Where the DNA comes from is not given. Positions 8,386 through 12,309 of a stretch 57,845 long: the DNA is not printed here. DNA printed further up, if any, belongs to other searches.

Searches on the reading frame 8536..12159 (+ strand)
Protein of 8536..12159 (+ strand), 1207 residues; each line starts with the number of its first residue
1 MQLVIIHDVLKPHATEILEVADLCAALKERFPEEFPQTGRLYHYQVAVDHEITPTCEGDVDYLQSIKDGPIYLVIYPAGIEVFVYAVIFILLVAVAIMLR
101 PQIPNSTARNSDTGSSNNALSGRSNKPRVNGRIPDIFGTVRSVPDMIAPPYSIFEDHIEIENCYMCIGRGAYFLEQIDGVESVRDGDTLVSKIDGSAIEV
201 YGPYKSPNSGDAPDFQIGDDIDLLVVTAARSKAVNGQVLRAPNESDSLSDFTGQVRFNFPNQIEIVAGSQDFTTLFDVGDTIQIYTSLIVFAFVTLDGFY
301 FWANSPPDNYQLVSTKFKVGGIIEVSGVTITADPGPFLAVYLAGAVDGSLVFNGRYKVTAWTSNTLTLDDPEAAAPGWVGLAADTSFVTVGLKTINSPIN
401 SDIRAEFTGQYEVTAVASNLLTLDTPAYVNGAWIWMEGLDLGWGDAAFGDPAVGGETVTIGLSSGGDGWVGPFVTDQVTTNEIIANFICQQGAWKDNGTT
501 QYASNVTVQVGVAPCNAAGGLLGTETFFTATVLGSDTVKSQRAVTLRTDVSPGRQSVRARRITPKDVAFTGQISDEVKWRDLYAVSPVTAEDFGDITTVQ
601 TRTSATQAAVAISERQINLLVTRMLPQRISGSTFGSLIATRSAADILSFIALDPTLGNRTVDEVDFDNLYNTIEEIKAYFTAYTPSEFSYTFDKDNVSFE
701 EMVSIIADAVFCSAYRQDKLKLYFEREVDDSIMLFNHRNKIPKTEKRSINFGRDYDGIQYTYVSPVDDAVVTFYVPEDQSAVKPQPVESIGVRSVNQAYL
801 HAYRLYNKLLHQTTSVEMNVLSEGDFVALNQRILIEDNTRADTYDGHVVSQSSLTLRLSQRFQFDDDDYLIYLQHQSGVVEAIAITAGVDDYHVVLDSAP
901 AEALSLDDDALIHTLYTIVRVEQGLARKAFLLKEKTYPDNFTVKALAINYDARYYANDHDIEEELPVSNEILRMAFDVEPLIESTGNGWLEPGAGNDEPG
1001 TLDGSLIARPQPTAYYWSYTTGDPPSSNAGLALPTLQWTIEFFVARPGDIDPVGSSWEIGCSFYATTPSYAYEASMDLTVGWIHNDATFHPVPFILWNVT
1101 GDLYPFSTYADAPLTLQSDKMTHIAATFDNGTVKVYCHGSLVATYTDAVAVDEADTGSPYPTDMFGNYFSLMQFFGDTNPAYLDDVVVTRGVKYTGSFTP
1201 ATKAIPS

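Call 11: search_protein_families(library=pfam, proteins=[window:8536-12159:+])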
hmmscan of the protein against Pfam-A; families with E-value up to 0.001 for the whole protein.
window:8536-12159:+ (1207 aa): 1 family
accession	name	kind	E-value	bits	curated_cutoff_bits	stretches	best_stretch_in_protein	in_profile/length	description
PF13385.13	Laminin_G_3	-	2.6e-05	24.9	27.6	1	1094-1169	58-125/151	Concanavalin A-like lectin/glucanases superfamily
